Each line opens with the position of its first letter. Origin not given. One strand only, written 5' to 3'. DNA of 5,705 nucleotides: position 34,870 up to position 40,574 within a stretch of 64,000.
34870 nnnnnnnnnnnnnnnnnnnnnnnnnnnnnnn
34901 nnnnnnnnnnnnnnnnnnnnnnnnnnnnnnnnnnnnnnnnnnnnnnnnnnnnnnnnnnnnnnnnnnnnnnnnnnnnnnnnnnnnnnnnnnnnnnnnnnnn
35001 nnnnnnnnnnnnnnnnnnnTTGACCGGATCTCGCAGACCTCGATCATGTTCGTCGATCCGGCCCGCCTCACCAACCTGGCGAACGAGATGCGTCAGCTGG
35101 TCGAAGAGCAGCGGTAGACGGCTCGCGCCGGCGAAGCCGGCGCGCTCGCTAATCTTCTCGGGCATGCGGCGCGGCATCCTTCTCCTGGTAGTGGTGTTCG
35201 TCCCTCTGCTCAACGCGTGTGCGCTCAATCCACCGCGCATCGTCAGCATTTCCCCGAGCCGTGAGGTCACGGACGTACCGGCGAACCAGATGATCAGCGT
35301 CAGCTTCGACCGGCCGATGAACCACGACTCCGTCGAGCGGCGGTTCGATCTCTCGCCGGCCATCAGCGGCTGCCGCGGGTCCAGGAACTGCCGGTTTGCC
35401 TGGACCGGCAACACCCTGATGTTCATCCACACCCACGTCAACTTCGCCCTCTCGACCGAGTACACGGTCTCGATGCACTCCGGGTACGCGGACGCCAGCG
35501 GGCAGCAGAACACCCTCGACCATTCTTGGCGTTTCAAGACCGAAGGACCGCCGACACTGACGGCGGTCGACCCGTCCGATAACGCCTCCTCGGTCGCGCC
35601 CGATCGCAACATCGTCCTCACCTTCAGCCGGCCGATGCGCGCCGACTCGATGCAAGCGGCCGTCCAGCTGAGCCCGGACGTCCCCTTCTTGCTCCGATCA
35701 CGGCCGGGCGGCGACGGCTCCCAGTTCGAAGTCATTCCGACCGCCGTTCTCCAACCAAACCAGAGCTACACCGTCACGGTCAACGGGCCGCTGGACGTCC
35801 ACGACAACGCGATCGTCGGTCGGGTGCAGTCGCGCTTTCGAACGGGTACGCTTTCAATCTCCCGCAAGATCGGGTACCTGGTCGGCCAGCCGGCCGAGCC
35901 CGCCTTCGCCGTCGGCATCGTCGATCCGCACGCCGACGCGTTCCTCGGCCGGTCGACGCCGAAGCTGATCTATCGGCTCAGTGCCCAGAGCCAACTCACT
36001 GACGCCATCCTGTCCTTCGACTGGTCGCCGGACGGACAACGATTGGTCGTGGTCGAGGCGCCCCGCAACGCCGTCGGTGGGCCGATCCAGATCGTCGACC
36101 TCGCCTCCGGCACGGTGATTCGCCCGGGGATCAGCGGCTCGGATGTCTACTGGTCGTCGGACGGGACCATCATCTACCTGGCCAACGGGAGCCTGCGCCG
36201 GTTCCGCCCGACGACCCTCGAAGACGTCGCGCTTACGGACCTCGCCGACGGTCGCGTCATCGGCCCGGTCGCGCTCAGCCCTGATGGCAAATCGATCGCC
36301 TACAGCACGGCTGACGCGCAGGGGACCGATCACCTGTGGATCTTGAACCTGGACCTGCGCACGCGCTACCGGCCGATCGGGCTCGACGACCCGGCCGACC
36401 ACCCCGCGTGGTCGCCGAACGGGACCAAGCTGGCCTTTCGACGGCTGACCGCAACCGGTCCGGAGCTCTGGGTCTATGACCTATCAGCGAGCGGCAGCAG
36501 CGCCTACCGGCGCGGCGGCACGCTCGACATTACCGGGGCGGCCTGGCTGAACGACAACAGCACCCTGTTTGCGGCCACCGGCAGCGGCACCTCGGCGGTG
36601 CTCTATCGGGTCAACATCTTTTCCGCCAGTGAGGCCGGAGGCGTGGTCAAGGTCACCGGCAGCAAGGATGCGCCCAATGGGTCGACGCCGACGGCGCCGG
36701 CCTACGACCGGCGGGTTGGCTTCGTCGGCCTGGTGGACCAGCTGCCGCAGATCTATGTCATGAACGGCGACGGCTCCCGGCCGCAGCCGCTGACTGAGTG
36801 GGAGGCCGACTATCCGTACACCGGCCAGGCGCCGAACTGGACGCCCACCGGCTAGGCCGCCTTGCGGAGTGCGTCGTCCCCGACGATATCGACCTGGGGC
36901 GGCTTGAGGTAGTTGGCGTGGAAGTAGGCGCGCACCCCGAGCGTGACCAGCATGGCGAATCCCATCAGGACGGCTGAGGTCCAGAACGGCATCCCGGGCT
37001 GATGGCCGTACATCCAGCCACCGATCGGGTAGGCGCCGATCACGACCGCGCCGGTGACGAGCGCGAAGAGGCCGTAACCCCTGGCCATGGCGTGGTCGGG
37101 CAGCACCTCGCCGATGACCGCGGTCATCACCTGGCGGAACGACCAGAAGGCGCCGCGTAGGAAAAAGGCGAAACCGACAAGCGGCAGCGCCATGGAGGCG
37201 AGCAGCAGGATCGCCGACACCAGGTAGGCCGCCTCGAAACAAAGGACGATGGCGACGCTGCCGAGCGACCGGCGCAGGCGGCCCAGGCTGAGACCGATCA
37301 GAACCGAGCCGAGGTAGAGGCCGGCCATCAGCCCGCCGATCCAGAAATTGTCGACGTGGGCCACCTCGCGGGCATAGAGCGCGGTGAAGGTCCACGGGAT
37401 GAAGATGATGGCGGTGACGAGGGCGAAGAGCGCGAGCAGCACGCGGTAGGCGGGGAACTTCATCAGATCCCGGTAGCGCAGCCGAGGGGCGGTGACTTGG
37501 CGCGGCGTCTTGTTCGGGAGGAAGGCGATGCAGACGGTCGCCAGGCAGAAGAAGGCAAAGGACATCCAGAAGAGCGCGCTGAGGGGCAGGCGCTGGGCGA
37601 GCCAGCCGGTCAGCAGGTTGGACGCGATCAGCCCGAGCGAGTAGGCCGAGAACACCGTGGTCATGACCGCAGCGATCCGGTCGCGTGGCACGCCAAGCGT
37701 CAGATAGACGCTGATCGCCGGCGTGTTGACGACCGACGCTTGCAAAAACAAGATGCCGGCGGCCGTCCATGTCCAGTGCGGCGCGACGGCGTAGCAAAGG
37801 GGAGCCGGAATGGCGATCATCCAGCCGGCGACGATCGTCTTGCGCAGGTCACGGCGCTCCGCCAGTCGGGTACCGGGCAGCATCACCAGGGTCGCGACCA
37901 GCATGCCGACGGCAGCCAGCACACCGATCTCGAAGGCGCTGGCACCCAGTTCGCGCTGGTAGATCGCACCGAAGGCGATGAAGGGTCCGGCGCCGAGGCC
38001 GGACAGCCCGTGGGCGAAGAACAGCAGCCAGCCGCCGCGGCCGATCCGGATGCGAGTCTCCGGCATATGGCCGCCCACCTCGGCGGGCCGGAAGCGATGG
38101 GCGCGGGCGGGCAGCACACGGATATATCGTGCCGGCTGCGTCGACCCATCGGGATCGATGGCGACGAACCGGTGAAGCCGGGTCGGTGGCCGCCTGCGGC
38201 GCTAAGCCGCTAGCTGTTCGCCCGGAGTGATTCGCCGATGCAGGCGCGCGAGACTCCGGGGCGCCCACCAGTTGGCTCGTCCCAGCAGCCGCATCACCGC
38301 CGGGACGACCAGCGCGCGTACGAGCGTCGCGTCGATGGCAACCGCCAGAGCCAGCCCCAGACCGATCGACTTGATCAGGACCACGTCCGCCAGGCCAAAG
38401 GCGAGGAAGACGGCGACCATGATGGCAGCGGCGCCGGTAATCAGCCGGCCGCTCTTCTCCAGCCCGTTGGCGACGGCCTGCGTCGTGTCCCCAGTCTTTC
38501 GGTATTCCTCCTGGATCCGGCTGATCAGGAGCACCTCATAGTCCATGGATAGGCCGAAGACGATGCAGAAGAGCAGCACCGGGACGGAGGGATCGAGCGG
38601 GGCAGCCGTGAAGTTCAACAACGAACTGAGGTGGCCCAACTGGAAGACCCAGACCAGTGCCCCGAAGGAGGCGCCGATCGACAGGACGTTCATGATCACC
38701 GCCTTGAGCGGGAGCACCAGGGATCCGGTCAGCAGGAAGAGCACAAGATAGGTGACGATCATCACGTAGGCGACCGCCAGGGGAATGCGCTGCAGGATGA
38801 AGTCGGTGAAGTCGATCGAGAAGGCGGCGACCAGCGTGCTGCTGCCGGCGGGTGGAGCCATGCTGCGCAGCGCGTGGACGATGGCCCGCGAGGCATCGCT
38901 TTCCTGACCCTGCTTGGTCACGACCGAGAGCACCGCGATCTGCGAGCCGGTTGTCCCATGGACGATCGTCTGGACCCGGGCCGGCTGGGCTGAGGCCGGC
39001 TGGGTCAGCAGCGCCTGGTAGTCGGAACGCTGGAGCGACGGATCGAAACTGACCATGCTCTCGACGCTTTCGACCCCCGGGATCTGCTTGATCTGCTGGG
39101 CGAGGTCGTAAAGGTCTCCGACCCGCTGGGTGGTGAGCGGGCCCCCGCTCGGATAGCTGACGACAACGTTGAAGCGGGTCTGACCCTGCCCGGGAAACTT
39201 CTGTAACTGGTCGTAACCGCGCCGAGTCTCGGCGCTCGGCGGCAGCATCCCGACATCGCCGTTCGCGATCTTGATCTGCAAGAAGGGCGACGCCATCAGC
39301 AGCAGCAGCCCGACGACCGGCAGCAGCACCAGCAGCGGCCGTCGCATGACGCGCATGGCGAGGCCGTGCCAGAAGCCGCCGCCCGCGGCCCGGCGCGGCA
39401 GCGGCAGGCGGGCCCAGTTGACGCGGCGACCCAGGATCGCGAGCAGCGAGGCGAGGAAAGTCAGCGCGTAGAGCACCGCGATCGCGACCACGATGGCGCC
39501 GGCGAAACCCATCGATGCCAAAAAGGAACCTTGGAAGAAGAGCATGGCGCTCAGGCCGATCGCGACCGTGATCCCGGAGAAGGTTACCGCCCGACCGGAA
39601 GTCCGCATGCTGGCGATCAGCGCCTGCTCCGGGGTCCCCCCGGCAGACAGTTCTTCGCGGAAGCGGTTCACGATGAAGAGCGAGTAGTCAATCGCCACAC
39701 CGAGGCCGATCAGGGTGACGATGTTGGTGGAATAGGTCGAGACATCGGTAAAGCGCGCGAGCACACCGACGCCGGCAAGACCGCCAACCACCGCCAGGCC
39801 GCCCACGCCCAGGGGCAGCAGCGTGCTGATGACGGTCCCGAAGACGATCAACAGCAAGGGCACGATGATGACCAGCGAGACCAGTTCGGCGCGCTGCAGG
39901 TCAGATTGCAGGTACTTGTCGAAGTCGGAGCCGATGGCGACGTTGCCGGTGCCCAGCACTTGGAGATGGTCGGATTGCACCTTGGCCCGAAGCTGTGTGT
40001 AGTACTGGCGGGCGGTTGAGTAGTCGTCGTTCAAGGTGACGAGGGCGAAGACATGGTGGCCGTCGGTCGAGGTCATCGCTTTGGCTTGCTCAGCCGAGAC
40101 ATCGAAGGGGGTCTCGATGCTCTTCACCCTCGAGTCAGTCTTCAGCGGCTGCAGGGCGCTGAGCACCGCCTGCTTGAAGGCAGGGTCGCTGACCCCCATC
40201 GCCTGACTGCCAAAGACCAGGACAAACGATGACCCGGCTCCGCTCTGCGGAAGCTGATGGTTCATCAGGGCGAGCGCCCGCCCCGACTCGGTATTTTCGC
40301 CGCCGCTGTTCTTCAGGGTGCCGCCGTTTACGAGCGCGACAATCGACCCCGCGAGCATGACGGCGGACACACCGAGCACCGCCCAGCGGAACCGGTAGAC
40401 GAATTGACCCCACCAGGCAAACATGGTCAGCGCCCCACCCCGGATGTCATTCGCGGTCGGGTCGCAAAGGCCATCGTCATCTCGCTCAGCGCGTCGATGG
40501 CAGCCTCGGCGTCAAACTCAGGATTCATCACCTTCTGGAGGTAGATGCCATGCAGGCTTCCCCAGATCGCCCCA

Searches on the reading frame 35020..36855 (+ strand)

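Call 28: search_protein_families(library=pfam, proteins=[window:35020-36855:+], max_evalue=0.00001)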
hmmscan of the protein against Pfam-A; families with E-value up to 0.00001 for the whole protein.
window:35020-36855:+ (611 aa): 2 families
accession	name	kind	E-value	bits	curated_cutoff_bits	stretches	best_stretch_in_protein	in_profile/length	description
PF13205.12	Big_5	-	4.6e-27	95.2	23.6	2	177-275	4-105/105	Bacterial Ig-like domain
PF07676.18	PD40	-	8.8e-11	41.9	20.9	0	461-485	13-38/38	WD40-like Beta Propeller Repeat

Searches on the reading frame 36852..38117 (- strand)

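Call 28: search_protein_families(library=pfam, proteins=[window:36852-38117:-], max_evalue=0.00001)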
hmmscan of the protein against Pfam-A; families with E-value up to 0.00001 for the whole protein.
window:36852-38117:- (421 aa): 2 families
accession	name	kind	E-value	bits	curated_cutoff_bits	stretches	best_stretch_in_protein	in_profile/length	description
PF07690.21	MFS_1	-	9.9e-22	77.8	33.4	1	32-351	1-335/347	Major Facilitator Superfamily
PF12832.13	MFS_1_like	-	5.1e-06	26.2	25.2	0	30-127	215-312/373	MFS_1 like family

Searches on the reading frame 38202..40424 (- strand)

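Call 28: search_protein_families(library=pfam, proteins=[window:38202-40424:-], max_evalue=0.00001)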
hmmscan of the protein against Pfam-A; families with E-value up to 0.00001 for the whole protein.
window:38202-40424:- (740 aa): 1 family
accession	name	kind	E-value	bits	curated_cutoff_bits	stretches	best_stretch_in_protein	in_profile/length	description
PF03176.21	MMPL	-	4.4e-91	305.7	20.5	2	43-365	5-332/333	MMPL family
